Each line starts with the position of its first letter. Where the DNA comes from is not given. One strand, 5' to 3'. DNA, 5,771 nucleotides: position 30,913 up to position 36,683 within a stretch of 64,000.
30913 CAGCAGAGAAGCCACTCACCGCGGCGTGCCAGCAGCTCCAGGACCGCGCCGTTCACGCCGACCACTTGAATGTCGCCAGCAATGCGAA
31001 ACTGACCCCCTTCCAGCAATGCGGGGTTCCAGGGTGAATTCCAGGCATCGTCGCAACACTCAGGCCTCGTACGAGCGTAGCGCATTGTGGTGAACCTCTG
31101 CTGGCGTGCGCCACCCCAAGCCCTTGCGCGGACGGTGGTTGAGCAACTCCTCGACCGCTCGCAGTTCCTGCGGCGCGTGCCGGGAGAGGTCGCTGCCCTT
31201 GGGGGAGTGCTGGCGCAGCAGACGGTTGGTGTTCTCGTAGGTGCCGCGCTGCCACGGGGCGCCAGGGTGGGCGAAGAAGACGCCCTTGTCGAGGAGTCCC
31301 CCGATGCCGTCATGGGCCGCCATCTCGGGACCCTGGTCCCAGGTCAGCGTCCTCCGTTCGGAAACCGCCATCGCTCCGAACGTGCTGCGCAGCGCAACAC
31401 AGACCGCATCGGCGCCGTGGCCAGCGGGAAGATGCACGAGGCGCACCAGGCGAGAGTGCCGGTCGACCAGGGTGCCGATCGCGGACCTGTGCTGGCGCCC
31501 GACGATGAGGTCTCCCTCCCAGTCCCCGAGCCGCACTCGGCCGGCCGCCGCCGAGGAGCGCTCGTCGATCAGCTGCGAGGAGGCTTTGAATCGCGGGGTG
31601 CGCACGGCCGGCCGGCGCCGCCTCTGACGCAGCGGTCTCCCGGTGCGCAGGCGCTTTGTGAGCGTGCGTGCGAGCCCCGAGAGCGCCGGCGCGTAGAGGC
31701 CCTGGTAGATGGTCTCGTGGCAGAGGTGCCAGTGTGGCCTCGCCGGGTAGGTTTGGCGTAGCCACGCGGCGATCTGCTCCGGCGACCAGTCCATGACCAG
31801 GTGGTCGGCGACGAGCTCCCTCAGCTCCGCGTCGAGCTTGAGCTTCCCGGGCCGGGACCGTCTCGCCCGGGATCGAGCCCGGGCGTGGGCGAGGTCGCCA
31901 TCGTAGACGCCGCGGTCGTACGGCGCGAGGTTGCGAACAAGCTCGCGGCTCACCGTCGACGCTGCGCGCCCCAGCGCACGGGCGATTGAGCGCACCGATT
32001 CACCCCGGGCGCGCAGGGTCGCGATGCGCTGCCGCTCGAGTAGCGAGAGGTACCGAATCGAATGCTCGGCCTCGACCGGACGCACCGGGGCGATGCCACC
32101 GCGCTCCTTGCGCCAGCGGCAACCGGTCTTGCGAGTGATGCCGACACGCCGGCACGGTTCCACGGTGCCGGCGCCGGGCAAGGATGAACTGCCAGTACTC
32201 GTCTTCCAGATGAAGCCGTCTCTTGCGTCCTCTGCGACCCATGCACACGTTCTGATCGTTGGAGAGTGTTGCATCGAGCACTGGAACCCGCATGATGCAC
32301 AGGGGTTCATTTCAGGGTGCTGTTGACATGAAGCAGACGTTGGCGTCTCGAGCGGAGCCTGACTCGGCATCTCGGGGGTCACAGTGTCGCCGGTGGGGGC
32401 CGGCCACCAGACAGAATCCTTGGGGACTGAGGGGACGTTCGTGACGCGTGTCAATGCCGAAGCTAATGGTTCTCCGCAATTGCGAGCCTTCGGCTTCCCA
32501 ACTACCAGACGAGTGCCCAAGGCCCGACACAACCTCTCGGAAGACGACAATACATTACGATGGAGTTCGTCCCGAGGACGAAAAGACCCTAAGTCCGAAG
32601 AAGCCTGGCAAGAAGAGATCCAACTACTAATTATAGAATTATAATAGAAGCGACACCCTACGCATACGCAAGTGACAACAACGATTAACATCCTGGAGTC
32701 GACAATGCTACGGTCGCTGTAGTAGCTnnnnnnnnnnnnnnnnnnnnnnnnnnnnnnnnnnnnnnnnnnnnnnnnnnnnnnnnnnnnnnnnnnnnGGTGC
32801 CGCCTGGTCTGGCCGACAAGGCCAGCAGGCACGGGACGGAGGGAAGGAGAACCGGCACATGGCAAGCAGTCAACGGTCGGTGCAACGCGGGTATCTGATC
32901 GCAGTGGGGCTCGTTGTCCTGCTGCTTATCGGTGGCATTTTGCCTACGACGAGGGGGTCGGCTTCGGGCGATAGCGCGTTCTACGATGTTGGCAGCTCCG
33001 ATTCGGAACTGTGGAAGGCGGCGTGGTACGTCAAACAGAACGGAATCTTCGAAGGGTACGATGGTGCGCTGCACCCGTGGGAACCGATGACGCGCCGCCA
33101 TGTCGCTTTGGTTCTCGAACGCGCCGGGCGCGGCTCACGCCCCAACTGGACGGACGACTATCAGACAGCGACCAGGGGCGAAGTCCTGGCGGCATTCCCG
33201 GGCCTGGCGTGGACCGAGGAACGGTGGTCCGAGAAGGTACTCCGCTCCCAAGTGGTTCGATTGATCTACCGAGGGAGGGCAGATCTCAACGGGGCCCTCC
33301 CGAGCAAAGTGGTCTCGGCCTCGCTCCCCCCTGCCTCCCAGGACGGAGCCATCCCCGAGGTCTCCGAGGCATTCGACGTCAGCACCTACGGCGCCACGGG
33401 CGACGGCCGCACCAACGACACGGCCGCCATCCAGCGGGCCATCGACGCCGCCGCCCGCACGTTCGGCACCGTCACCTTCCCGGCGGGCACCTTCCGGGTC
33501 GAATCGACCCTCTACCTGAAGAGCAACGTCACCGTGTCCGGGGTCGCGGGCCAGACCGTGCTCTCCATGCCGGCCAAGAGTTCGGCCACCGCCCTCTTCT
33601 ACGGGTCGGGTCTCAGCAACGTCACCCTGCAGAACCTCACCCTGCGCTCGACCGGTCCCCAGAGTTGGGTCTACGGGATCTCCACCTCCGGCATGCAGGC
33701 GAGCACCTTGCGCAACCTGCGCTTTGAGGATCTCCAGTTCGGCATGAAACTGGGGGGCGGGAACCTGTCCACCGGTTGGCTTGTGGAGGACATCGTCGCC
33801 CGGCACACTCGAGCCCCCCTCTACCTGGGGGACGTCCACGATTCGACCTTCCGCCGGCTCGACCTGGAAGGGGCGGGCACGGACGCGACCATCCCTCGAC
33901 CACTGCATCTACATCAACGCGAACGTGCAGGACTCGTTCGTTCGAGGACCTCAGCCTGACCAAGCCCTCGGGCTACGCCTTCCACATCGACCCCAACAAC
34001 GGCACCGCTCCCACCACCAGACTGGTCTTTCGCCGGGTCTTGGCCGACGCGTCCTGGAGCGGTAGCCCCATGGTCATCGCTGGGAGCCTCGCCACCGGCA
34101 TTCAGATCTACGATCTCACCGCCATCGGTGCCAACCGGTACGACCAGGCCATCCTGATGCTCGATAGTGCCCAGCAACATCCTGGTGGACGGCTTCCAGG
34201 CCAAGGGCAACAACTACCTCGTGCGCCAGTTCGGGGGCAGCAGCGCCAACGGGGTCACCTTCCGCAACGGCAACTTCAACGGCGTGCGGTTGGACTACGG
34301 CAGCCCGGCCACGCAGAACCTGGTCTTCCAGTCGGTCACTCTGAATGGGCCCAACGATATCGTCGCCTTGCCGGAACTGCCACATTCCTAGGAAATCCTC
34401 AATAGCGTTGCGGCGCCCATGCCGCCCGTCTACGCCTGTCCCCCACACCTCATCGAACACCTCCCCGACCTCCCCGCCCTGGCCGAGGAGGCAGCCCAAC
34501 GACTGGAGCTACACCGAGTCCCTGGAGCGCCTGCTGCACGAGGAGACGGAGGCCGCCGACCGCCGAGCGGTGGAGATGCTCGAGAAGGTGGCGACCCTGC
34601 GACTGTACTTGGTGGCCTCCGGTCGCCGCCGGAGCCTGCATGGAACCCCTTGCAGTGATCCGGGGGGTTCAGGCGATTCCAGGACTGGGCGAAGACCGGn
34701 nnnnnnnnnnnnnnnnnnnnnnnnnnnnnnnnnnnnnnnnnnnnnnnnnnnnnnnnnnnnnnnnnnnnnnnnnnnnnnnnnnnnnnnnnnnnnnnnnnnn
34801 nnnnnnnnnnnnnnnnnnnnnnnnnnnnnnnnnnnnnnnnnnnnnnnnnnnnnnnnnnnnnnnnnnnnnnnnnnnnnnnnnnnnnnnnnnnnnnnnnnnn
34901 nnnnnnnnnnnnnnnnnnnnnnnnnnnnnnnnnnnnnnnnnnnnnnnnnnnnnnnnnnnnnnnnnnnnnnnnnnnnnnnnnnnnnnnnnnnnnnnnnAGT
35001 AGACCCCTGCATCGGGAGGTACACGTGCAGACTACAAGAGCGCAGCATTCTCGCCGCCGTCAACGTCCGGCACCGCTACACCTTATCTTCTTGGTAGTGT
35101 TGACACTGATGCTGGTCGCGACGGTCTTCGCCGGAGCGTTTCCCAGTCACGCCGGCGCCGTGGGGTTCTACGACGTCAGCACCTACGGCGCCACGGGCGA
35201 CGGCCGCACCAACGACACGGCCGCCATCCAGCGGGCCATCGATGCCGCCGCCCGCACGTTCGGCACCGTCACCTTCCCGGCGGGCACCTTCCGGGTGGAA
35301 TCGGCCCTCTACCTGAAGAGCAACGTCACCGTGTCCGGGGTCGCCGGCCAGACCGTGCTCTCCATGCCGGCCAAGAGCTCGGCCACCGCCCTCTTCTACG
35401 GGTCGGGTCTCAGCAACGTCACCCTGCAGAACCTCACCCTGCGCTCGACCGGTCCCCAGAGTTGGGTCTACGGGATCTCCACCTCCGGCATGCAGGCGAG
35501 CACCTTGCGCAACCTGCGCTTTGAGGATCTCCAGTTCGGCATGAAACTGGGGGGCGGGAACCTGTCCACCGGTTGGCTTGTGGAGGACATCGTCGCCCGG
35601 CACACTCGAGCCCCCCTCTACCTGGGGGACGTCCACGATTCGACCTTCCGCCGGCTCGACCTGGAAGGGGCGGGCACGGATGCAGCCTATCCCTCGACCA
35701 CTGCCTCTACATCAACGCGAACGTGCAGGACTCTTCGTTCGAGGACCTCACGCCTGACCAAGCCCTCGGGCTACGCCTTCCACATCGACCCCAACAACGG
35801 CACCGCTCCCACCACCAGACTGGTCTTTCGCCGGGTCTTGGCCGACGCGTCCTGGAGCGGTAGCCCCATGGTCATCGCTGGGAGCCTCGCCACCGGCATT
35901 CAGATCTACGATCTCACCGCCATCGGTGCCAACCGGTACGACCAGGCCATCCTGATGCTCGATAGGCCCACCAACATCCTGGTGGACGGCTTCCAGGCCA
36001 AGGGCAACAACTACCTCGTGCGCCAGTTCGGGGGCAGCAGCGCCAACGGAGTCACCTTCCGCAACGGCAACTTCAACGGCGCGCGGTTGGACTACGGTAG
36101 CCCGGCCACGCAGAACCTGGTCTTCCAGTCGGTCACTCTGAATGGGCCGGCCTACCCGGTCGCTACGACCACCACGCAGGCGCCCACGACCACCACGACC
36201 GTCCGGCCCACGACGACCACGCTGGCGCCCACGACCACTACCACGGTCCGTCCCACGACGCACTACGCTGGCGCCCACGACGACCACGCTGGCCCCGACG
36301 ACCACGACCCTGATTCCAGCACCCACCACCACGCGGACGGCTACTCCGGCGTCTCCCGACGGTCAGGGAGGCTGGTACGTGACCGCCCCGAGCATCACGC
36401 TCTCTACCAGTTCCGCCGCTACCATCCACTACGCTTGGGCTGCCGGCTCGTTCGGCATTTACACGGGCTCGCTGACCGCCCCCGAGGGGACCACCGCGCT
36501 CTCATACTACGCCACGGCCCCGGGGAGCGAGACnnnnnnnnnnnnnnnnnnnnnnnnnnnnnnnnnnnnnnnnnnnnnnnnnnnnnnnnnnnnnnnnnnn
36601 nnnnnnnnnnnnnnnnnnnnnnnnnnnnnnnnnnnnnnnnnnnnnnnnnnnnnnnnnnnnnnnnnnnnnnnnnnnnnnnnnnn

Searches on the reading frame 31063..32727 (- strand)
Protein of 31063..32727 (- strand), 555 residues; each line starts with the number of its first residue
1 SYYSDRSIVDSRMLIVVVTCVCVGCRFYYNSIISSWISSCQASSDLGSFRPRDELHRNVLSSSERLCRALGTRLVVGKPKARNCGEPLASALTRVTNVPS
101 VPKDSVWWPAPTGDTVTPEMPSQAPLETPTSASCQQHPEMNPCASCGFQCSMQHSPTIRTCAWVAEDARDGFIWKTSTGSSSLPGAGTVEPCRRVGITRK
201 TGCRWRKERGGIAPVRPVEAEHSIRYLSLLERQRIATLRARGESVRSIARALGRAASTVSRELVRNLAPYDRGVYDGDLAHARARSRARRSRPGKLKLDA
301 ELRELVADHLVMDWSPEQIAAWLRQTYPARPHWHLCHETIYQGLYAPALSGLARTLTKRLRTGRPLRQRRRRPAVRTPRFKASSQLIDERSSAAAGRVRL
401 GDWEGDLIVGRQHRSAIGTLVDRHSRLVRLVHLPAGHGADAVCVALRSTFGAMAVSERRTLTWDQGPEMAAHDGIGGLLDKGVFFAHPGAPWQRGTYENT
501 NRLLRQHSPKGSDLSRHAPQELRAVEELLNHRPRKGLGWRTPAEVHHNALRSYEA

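Call 74: search_protein_families(library=pfam, proteins=[window:31063-32727:-], max_evalue=0.00001)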
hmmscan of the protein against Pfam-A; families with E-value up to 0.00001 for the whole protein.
window:31063-32727:- (555 aa): 3 families
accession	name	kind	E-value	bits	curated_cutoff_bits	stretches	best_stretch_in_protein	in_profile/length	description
PF13936.12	HTH_38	-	2.9e-16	59.4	27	1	223-266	1-44/44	Helix-turn-helix domain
PF13384.12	HTH_23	-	2.5e-08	33.9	24.6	0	228-262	3-37/50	Homeodomain-like domain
PF00665.32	rve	-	1.2e-07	32.4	32.6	1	403-472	8-81/102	Integrase core domain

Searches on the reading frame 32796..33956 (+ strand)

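Call 74: search_protein_families(library=pfam, proteins=[window:32796-33956:+], max_evalue=0.00001)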
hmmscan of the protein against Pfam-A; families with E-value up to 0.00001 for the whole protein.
window:32796-33956:+ (387 aa): 1 family
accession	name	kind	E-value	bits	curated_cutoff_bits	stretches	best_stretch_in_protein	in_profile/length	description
PF12708.12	Pect-lyase_RHGA_epim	-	2.6e-18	67.1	27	1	193-358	2-184/213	Rhamnogalacturonase A/epimerase, pectate lyase-like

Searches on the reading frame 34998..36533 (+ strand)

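Call 48: search_protein_families(library=pfam, proteins=[window:34998-36533:+], max_evalue=0.00001)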
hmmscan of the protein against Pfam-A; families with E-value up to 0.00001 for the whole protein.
window:34998-36533:+ (512 aa): 1 family
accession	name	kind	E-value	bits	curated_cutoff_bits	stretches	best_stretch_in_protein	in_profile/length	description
PF12708.12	Pect-lyase_RHGA_epim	-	1e-17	65.1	27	1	58-227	2-188/213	Rhamnogalacturonase A/epimerase, pectate lyase-like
